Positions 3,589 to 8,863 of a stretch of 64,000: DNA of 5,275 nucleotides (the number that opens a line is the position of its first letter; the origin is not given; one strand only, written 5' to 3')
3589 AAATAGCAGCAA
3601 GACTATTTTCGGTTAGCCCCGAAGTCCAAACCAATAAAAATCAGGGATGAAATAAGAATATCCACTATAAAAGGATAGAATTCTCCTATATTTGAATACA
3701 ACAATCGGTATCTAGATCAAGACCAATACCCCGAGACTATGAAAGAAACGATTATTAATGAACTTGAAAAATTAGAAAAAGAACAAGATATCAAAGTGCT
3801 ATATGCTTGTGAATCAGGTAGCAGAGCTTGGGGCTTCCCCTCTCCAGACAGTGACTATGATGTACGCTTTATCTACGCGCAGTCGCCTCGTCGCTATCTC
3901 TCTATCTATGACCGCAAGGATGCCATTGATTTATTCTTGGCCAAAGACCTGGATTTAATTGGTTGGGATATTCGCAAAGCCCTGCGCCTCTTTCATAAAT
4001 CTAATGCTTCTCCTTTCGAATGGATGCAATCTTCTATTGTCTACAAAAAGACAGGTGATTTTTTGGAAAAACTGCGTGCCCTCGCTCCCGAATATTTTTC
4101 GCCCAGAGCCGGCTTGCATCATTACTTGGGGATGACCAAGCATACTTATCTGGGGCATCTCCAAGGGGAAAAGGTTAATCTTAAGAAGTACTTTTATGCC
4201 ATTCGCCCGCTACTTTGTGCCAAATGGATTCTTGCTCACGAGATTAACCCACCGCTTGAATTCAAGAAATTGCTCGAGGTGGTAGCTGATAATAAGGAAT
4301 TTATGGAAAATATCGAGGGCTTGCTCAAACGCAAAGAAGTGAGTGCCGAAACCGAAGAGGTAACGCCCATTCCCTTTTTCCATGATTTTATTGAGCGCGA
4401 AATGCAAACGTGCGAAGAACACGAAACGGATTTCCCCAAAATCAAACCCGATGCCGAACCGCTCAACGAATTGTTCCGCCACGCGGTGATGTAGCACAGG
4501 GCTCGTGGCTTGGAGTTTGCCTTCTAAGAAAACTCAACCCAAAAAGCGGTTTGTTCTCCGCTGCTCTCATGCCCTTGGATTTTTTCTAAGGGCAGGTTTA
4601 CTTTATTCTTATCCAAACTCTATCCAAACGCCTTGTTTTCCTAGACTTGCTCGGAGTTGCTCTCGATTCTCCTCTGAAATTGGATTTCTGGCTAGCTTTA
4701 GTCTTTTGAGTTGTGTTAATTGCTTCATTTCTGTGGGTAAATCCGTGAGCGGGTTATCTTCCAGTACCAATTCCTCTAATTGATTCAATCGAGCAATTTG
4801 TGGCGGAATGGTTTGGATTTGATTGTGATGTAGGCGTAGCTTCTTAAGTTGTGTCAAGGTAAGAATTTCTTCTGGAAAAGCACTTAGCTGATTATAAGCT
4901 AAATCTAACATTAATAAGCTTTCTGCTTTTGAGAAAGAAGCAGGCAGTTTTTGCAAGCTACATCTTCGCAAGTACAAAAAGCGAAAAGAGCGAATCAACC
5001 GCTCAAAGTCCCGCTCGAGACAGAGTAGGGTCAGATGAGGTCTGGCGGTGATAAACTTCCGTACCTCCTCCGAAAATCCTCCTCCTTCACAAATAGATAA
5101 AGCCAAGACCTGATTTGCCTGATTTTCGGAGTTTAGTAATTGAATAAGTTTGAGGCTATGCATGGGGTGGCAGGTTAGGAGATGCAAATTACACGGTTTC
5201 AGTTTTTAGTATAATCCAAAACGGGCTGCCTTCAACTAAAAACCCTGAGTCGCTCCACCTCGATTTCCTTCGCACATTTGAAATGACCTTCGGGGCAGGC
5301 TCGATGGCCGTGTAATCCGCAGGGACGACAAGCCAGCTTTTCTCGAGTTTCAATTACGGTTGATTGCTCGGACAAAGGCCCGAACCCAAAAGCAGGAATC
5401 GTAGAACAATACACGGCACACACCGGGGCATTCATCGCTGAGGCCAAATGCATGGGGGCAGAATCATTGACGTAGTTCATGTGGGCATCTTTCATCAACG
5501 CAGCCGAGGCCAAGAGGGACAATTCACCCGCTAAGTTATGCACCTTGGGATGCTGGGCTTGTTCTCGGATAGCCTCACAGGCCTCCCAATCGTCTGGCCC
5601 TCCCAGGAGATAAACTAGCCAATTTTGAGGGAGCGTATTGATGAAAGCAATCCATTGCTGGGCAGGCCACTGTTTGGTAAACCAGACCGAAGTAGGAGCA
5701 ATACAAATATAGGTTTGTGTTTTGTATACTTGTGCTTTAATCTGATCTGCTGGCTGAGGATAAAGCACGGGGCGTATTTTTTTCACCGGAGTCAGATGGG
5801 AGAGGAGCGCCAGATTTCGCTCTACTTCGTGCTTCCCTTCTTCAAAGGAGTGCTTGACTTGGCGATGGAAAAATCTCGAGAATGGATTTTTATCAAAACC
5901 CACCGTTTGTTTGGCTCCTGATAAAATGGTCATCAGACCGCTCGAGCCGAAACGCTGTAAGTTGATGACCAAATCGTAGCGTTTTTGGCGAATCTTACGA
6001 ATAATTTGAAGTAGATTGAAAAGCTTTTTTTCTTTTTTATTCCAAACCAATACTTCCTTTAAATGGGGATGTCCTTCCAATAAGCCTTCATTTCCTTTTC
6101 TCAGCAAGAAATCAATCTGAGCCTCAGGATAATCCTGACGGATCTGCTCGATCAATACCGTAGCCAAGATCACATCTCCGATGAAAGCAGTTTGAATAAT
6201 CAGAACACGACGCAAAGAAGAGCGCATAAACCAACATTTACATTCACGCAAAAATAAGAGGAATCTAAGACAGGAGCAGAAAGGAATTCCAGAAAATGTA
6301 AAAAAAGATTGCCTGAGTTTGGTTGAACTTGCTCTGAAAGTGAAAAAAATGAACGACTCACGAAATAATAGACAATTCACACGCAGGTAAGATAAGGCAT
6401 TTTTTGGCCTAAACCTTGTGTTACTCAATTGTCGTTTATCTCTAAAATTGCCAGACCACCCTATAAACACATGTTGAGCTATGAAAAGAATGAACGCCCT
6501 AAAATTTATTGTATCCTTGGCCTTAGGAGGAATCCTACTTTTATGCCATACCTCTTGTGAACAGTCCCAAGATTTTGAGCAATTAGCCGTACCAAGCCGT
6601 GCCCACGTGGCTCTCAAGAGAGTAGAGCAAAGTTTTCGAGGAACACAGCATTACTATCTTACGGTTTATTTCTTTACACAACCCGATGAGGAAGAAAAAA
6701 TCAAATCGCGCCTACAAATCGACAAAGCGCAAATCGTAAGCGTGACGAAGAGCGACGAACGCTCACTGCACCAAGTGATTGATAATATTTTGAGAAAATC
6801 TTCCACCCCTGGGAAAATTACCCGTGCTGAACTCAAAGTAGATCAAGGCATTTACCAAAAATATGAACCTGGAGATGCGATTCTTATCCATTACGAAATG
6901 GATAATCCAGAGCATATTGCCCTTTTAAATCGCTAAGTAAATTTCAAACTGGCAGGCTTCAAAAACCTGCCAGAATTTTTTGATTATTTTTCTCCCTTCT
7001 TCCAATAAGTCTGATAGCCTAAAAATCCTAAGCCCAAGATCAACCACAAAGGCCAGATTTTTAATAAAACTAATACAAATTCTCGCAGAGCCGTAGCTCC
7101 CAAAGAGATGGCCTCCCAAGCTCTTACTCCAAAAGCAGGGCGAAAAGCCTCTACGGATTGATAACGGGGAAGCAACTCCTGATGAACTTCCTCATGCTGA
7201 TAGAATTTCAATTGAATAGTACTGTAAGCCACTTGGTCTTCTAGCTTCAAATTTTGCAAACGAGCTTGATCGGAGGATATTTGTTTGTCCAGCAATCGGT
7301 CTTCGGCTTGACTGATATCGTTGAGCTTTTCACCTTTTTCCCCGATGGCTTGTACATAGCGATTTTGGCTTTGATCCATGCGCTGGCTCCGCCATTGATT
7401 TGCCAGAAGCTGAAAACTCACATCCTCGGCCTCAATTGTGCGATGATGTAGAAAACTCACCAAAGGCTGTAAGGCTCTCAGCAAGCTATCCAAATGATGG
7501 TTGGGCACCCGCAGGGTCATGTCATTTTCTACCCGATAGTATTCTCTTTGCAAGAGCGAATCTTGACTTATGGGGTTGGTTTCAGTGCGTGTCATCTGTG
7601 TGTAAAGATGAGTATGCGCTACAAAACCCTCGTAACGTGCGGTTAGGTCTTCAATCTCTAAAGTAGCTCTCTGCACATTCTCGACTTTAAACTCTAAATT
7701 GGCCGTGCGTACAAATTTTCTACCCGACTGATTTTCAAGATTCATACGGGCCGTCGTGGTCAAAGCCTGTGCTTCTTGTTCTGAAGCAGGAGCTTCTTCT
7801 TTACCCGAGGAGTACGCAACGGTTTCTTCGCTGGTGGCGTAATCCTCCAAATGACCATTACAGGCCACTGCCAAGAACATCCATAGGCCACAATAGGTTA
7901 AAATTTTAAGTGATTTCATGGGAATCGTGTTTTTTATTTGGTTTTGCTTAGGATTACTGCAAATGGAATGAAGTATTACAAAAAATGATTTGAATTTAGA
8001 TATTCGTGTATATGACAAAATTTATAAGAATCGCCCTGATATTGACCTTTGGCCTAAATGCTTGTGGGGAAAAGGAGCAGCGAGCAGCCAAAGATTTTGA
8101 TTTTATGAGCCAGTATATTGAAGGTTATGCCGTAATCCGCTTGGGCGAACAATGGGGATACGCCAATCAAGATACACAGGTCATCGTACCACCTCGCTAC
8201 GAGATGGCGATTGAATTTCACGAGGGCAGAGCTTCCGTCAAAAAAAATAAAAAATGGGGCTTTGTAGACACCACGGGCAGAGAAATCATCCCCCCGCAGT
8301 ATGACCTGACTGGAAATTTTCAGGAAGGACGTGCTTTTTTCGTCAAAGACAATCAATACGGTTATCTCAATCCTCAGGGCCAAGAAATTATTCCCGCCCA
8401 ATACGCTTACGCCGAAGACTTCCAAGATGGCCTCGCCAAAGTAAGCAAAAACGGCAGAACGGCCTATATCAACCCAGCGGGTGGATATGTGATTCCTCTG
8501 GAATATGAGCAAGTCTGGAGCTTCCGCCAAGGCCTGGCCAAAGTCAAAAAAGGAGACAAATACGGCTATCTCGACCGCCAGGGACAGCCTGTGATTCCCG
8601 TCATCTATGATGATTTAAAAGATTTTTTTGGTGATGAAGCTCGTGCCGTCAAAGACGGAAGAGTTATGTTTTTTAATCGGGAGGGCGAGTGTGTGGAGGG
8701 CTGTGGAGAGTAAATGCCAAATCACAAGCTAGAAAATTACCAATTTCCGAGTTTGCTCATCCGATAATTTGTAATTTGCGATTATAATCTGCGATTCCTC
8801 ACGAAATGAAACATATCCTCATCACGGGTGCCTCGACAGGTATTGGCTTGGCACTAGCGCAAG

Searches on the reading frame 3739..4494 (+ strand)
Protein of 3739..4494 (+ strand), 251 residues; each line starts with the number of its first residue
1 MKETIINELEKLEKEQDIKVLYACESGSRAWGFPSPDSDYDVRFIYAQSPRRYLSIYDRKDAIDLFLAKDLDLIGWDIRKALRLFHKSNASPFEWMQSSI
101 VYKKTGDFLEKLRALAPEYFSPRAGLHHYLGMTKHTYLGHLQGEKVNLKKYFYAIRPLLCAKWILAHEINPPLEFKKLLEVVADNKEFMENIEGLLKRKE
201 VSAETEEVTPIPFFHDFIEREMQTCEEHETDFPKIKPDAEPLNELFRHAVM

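Call 15: search_protein_families(library=pfam, proteins=[window:3739-4494:+], max_evalue=0.0001)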
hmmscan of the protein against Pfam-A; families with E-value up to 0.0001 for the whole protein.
window:3739-4494:+ (251 aa): 1 family
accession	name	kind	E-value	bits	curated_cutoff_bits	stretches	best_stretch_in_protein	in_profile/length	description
PF10127.15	RlaP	-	2.7e-85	286.5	23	1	1-247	1-248/249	RNA repair pathway DNA polymerase beta family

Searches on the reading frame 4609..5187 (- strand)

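Call 15: search_protein_families(library=pfam, proteins=[window:4609-5187:-], max_evalue=0.0001)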
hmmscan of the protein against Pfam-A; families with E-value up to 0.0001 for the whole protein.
window:4609-5187:- (192 aa): 4 families
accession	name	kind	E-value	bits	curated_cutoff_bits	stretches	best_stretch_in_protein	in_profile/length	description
PF12799.13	LRR_4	-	2.5e-18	66.1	27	3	112-151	1-40/44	Leucine Rich repeats (2 copies)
PF13855.12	LRR_8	-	3e-17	62.6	27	2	113-170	2-61/61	Leucine rich repeat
PF23598.1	LRR_14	-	3.5e-13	49.5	40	1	67-184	48-165/353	Leucine-rich repeat region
PF00560.39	LRR_1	-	2.3e-12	44.9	20.6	0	113-133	1-22/23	Leucine Rich Repeat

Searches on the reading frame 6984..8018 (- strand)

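Call 15: search_protein_families(library=pfam, proteins=[window:6984-8018:-], max_evalue=0.0001)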
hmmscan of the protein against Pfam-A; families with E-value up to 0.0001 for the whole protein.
window:6984-8018:- (344 aa): 1 family
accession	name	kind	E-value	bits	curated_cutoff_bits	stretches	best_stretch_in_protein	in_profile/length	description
PF14257.11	DUF4349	-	1.3e-26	93.8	27.7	1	100-331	1-207/213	Domain of unknown function (DUF4349)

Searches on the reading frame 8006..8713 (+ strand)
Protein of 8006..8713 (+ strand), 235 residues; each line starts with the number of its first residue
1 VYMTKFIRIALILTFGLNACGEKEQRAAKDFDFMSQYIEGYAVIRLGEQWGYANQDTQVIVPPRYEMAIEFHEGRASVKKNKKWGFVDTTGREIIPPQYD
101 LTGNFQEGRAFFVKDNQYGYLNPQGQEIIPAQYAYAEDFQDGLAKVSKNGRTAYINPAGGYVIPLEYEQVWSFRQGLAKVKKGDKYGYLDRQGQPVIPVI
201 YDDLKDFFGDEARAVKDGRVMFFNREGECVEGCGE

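Call 15: search_protein_families(library=pfam, proteins=[window:8006-8713:+], max_evalue=0.0001)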
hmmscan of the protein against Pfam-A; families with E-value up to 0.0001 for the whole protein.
window:8006-8713:+ (235 aa): 2 families
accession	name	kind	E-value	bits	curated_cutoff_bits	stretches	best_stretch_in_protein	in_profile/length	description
PF14903.11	WG_beta_rep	-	1.3e-56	188.6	25.6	5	84-118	1-35/35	WG containing repeat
PF02772.21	S-AdoMet_synt_M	-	2e-05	25.2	29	0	118-169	11-62/120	S-adenosylmethionine synthetase, central domain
